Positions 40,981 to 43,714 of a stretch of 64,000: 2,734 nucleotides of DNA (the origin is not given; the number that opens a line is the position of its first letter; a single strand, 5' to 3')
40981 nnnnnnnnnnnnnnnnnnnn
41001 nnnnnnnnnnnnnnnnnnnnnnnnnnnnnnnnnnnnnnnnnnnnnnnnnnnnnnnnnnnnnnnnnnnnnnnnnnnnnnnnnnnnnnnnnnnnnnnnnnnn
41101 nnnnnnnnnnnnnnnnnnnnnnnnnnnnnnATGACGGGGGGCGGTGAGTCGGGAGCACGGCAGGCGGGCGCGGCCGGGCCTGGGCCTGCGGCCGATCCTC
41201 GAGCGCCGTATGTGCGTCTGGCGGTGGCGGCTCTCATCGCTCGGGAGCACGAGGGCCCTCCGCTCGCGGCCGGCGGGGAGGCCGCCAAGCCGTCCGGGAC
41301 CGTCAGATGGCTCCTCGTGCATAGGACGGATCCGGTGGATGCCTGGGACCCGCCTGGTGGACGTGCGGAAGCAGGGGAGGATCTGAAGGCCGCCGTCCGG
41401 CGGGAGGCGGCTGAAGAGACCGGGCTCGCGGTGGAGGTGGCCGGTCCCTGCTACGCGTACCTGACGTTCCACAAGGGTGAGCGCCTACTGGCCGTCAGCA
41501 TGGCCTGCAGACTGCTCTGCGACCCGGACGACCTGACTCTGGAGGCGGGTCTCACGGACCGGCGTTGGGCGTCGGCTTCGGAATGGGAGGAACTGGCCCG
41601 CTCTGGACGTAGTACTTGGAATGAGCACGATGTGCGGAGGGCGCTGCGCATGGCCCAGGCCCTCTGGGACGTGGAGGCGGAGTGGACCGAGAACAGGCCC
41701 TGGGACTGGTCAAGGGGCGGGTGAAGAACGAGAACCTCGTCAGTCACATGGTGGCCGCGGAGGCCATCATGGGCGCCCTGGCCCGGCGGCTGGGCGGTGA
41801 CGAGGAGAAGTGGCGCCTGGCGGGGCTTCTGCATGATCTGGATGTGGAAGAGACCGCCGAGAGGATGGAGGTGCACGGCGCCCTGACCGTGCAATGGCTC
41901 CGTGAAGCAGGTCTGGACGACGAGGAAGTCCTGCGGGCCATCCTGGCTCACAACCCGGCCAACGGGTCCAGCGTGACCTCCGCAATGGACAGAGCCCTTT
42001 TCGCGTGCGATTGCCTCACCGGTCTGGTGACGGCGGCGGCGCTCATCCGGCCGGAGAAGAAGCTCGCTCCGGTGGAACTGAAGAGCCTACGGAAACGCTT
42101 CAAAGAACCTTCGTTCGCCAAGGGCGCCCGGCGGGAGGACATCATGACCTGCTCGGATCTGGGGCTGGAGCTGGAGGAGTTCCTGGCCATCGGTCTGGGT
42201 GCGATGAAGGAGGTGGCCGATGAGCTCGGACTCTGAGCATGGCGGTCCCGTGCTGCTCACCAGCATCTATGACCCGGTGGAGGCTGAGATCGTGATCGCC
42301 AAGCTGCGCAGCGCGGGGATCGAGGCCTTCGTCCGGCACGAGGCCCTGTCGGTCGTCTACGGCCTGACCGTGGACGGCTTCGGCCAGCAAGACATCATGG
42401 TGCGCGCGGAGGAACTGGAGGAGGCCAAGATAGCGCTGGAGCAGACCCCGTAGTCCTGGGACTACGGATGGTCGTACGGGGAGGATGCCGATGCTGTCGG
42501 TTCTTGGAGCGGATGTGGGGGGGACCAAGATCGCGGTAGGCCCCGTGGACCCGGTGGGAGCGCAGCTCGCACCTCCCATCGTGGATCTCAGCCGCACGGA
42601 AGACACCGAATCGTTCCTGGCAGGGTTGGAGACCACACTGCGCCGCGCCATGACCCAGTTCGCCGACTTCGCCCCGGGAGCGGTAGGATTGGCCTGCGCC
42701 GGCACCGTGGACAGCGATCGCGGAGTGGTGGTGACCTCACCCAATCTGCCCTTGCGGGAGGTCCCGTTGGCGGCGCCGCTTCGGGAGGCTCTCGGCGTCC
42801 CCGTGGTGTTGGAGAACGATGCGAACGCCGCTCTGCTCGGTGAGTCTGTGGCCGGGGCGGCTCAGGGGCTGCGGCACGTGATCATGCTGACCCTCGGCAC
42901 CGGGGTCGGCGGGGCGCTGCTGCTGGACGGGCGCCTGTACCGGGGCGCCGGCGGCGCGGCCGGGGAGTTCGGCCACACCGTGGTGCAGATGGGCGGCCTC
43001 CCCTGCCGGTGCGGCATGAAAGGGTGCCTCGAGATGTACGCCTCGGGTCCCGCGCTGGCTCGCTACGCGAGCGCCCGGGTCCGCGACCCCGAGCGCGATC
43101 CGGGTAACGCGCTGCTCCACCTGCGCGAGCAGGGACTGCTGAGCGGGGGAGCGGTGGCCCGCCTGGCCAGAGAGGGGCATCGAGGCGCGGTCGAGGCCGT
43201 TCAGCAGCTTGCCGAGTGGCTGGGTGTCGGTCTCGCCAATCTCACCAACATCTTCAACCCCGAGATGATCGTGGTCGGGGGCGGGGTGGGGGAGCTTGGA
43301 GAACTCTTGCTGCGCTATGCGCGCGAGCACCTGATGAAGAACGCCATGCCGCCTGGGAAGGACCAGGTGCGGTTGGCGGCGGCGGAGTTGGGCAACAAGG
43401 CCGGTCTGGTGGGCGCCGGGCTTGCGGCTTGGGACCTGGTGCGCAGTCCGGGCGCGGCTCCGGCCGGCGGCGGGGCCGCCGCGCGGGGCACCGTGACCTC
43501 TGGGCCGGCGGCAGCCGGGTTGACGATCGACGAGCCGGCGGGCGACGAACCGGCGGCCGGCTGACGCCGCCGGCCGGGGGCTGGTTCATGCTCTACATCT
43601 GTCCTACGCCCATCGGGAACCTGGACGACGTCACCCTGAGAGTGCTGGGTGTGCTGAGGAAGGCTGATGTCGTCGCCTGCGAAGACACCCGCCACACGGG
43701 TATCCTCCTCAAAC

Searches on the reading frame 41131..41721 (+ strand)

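Call 8: search_protein_families(library=pfam, proteins=[window:41131-41721:+])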
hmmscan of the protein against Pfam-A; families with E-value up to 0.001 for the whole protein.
seq(197 aa): 1 family
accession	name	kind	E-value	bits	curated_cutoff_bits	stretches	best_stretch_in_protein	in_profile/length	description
PF00293.34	NUDIX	-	5.9e-12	46.2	21.1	1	60-114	17-76/134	NUDIX domain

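Call 9: search_protein_families(library=ncbifam, proteins=[window:41131-41721:+])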
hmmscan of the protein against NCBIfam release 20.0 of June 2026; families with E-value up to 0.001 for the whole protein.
seq(197 aa): 8 families
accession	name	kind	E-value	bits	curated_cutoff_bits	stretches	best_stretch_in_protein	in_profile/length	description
NF006530.0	PRK08999.1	equivalog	2.6e-06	26.7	245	1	70-108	33-71/315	Nudix family hydrolase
NF041652.1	Nud_hyd_Dein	equivalog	1.9e-05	24.9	200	1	66-160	39-135/152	Nudix hydrolase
NF006961.0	PRK09438.1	equivalog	8.3e-05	22.1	103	1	60-103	22-65/151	dihydroneopterin triphosphate diphosphatase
NF008044.0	PRK10776.1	equivalog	0.00012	21.9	148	1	70-122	31-82/130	8-oxo-dGTP diphosphatase MutT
TIGR02705.1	nudix_YtkD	equivalog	0.00012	21.7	154.4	1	71-101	46-76/156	RNA deprotection pyrophosphohydrolase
NF001936.0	PRK00714.1-3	equivalog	0.00026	20.9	118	1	59-103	24-69/155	RNA pyrophosphohydrolase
TIGR00586.1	mutt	equivalog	0.00053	20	97.9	0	70-104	32-66/129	8-oxo-dGTP diphosphatase MutT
NF008003.0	PRK10729.1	equivalog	0.00081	18.7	248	0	77-116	97-136/210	ADP-ribose diphosphatase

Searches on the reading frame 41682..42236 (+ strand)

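Call 8: search_protein_families(library=pfam, proteins=[window:41682-42236:+])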
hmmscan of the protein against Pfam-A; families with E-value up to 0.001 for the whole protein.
window:41682-42236:+ (184 aa): 1 family
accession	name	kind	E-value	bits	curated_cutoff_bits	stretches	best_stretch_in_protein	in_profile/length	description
PF01966.28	HD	-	1.7e-09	38.4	22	1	20-93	2-88/116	HD domain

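Call 9: search_protein_families(library=ncbifam, proteins=[window:41682-42236:+])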
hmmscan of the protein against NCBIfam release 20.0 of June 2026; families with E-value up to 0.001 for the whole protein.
window:41682-42236:+ (184 aa): 4 families
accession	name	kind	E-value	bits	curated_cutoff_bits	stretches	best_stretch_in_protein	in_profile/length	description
TIGR00277.1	HDIG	domain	8e-11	41.7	27.6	1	17-90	3-81/84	HDIG domain-containing metalloprotein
TIGR03319.1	RNase_Y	equivalog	6.3e-06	24.9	454.35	1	17-95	328-405/514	ribonuclease Y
TIGR00488.1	TIGR00488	equivalog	0.00014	21.7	70.15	0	74-134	84-142/173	bis(5'-nucleosyl)-tetraphosphatase (symmetrical) YqeK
NF009344.0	PRK12705.1-1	equivalog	0.00092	17.9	831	0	16-102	385-471/572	hypothetical protein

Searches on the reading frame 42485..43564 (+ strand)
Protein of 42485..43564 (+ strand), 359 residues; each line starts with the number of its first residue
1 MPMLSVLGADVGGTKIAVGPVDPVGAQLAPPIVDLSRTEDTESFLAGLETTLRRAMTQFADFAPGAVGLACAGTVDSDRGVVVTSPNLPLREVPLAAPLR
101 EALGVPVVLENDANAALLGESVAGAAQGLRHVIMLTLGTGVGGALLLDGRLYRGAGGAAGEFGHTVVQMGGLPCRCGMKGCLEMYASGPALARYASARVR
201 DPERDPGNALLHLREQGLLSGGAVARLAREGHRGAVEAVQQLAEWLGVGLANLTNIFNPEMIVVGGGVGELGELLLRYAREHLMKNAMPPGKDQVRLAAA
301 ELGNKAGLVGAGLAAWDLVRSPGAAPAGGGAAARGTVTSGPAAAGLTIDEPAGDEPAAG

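Call 8: search_protein_families(library=pfam, proteins=[window:42485-43564:+])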
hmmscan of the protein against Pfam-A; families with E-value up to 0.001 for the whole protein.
window:42485-43564:+ (359 aa): 1 family
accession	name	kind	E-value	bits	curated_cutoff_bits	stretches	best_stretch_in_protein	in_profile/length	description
PF00480.26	ROK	-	6.3e-67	226.6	22.9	1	7-312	2-288/294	ROK family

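Call 9: search_protein_families(library=ncbifam, proteins=[window:42485-43564:+])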
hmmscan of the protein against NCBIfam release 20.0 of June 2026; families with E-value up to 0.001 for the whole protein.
window:42485-43564:+ (359 aa): 13 families
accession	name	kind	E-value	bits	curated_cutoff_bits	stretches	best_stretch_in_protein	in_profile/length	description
TIGR00744.1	ROK_glcA_fam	subfamily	1.6e-70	237.9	260.35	1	7-312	1-305/318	ROK family glucokinase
NF007251.0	PRK09698.1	equivalog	3.1e-40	138.3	253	2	6-201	8-203/304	allose kinase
NF049930.1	TransRegMlc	equivalog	4.6e-38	131.6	530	1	66-314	148-389/405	sugar metabolism global transcriptional regulator Mlc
NF003461.0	PRK05082.1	subfamily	3.8e-33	115.1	283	1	6-315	3-286/291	N-acetylmannosamine kinase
NF009835.0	PRK13310.1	equivalog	4.1e-32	111.7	380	1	8-312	4-297/303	N-acetylglucosamine kinase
NF047937.1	TransRegNagC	equivalog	1.3e-31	110.2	650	1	24-312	99-381/399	DNA-binding transcriptional regulator NagC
NF047821.1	NactlManKinNanK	equivalog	1.1e-30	107.2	450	1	5-315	2-286/288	N-acetylmannosamine kinase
NF007108.0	PRK09557.1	equivalog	1.9e-30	106.2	443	1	7-312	4-297/303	fructokinase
NF045551.1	GK_Pyrobac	equivalog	3.8e-30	105.2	500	1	65-270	49-237/294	ATP-dependent glucokinase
NF042998.1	bglucokin_BglK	equivalog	1.7e-24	86.5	550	2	51-168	39-159/291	beta-glucoside kinase BglK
NF009836.0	PRK13311.1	equivalog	3.1e-16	59.4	551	1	8-191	4-194/256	N-acetyl-D-glucosamine kinase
NF045942.1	PolPhglucPhase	equivalog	4.9e-15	55.9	250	2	7-167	3-156/242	polyphosphate--glucose phosphotransferase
NF045550.1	FrctkaseScrK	equivalog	1.1e-12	48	400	1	48-193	37-192/293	fructokinase ScrK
